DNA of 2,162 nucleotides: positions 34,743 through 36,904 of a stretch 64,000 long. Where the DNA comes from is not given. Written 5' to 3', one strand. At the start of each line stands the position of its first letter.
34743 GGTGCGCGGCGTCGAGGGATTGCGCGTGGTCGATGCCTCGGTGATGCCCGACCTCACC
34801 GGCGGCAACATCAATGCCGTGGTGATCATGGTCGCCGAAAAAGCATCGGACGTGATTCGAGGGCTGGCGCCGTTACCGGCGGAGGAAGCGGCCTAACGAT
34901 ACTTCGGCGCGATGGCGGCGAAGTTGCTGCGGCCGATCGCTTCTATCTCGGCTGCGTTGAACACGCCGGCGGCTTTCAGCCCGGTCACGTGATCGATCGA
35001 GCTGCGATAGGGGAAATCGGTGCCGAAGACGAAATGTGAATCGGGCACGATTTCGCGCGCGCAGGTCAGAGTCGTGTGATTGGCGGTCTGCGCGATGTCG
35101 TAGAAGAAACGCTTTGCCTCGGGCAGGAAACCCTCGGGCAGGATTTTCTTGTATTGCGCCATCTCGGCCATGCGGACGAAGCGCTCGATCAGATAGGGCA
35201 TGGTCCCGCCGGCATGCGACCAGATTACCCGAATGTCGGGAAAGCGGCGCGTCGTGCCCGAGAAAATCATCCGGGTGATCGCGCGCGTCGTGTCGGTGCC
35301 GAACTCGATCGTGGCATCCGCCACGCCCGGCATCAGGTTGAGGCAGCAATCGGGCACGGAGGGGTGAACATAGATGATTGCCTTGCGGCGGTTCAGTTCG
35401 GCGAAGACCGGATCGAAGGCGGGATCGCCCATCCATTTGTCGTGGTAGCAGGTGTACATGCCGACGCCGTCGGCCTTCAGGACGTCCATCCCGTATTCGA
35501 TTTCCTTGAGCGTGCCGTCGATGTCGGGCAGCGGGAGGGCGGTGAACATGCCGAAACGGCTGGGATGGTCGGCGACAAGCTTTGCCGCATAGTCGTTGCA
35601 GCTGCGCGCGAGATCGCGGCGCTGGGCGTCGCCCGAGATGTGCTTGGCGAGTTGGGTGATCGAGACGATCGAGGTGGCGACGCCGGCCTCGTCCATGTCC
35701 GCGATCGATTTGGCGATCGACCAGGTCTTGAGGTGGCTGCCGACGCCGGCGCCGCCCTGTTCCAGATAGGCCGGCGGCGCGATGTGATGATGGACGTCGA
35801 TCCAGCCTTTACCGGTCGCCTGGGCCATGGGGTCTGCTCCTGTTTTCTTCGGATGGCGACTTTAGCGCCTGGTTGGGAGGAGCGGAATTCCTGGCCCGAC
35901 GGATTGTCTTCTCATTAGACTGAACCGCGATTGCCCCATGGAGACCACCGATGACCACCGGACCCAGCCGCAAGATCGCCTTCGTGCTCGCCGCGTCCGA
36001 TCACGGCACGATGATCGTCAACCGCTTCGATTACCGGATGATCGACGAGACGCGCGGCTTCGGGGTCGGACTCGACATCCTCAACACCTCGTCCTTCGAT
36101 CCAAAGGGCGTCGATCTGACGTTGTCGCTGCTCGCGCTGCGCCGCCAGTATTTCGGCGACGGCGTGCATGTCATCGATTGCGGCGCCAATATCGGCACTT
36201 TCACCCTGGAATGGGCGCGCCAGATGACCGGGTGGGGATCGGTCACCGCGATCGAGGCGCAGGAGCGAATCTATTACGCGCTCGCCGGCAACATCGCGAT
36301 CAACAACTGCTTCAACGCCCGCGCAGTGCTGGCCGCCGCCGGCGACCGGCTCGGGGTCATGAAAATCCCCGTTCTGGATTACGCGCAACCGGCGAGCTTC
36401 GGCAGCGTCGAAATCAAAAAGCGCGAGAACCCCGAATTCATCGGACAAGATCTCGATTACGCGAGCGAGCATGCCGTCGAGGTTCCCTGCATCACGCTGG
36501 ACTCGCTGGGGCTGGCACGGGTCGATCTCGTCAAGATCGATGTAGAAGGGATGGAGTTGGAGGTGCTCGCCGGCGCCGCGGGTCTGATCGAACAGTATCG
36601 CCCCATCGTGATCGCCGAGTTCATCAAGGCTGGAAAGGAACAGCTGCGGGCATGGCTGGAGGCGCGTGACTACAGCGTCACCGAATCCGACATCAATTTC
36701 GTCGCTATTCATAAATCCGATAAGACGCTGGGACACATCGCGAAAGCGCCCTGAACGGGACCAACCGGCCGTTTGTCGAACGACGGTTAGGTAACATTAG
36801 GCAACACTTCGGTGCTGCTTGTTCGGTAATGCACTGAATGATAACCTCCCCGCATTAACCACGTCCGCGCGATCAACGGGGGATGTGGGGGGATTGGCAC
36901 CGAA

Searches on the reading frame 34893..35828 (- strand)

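Call 9: search_protein_families(library=pfam, proteins=[window:34893-35828:-], max_evalue=0.01)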
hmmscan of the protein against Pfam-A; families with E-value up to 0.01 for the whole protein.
window:34893-35828:- (311 aa): 1 family
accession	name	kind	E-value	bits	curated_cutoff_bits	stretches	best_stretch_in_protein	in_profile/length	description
PF04909.20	Amidohydro_2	-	7.2e-28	98.6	26.4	1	10-302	1-282/289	Amidohydrolase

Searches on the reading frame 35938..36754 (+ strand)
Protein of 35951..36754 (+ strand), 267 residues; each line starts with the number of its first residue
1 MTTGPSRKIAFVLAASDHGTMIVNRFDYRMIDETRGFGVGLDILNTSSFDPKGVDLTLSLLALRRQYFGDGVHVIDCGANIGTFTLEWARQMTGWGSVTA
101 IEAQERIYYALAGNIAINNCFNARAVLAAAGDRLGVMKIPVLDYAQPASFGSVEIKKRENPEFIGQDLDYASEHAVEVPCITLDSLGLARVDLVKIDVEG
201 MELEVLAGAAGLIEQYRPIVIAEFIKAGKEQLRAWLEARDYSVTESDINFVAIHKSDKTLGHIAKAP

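Call 8: search_protein_families(library=pfam, proteins=[window:35951-36754:+], max_evalue=0.01)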
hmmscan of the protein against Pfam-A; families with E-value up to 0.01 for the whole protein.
window:35951-36754:+ (267 aa): 2 families
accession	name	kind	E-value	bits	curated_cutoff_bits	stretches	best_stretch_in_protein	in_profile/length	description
PF05050.19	Methyltransf_21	-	1.7e-20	74.3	22.7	1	76-242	1-172/173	Methyltransferase FkbM domain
PF05575.17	V_cholerae_RfbT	-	0.00044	20.1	27.9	1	73-216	82-217/286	Vibrio cholerae RfbT protein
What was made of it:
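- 35951..36754 (+): FkbM-family (Methyltransf_21) SAM methyltransferase, 267 aa. Proposed third component, possibly O-methylating the protein-linked heptose. Pfam PF05050 E=1.7e-20, with a weak RfbT hit (call 8).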

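Call 9: search_protein_families(library=pfam, proteins=[window:35938-36669:+], max_evalue=0.01)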
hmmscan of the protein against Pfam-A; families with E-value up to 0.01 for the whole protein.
window:35938-36669:+ (243 aa): 0 families
